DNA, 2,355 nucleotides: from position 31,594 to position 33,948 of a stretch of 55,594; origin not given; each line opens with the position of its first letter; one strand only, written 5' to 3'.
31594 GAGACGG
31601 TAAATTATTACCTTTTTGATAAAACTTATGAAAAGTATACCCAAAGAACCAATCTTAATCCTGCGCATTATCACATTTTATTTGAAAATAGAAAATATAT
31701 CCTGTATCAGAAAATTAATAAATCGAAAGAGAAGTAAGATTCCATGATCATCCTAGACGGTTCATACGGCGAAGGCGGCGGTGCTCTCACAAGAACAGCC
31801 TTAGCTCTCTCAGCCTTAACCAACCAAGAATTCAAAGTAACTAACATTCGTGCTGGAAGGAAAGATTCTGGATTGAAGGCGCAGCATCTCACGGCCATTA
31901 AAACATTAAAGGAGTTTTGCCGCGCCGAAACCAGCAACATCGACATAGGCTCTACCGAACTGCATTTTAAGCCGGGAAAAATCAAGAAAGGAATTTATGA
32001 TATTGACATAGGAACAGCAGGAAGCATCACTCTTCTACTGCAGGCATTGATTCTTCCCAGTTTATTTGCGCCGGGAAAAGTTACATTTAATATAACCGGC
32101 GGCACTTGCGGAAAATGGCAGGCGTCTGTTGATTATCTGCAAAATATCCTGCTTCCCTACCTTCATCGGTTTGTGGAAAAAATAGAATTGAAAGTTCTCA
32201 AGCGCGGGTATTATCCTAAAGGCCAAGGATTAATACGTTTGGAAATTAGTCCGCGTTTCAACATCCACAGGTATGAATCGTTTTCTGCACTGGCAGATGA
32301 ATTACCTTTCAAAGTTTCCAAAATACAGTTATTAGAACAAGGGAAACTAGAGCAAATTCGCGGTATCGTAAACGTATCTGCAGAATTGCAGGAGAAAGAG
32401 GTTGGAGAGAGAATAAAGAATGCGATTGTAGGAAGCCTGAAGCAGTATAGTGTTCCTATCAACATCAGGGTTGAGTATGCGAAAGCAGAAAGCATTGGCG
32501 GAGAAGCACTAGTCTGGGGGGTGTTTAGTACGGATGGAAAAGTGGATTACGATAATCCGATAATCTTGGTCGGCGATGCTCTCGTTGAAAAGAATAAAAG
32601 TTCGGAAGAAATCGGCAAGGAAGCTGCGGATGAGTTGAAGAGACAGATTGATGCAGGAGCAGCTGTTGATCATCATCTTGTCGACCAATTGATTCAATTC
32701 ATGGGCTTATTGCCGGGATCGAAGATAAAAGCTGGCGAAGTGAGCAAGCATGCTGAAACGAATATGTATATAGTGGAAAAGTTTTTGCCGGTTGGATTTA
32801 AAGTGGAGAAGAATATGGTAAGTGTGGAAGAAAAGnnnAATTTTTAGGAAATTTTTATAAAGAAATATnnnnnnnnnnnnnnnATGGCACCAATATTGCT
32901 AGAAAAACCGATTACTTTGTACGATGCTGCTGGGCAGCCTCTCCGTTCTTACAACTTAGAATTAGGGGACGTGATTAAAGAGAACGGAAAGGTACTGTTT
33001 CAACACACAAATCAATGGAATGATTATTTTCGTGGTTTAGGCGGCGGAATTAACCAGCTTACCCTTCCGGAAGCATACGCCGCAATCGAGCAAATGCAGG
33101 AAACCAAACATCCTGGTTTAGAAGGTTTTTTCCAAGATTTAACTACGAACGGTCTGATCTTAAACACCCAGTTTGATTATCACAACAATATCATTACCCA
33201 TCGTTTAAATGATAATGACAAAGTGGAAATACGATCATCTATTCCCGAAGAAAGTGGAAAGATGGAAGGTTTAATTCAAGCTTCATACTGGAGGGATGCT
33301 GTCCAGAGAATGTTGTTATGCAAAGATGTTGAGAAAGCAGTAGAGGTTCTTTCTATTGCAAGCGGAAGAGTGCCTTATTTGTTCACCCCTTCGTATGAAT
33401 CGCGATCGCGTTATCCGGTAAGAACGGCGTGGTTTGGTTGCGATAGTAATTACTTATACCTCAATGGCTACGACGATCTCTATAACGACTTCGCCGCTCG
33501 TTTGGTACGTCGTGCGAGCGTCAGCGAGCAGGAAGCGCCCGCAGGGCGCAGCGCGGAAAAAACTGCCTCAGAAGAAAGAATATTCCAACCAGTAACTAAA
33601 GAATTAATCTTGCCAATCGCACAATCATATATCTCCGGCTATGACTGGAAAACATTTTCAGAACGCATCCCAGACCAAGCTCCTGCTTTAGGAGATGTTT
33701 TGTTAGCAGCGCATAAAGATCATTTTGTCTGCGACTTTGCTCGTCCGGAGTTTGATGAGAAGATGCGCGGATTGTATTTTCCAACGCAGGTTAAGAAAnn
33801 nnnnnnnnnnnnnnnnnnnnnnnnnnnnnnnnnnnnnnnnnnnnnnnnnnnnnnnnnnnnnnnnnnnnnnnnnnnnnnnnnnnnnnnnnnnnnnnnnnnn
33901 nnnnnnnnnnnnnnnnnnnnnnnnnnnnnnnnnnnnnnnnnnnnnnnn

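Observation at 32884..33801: Probable remote DGR target with an internal variable region and C-terminal extension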

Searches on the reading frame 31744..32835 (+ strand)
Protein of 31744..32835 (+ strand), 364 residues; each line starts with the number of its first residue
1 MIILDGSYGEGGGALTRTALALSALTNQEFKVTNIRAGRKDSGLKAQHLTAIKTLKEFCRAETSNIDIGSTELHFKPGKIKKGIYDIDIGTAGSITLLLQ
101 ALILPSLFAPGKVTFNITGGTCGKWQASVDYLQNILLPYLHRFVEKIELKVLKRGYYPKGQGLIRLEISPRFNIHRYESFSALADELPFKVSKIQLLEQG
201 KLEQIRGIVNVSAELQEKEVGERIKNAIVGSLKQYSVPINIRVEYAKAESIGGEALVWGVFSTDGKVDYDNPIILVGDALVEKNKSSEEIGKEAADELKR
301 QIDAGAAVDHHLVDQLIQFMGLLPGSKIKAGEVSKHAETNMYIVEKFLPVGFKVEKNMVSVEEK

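Call 4: search_protein_families(library=pfam, proteins=[window:31744-32835:+], max_evalue=1)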
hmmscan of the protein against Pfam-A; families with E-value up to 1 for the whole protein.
window:31744-32835:+ (364 aa): 3 families
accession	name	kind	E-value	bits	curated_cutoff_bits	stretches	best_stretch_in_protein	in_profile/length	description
PF01137.26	RTC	-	3.7e-74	249.1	27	1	8-354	1-221/221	RNA 3'-terminal phosphate cyclase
PF05189.18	RTC_insert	-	1.2e-09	39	23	1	197-302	1-101/102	RNA 3'-terminal phosphate cyclase (RTC), insert domain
PF03526.18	Microcin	-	0.063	13.5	25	1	134-163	17-46/55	Colicin E1 (microcin) immunity protein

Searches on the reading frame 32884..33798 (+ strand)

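Call 4: search_protein_families(library=pfam, proteins=[window:32884-33798:+], max_evalue=1)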
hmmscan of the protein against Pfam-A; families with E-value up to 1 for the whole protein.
window:32884-33798:+ (305 aa): 1 family
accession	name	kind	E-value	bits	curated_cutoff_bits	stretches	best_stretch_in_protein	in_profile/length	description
PF22320.2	Zona_CL1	-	0.0007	19.9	26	1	57-114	43-97/131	Zonadhesin, first cohesin-like domain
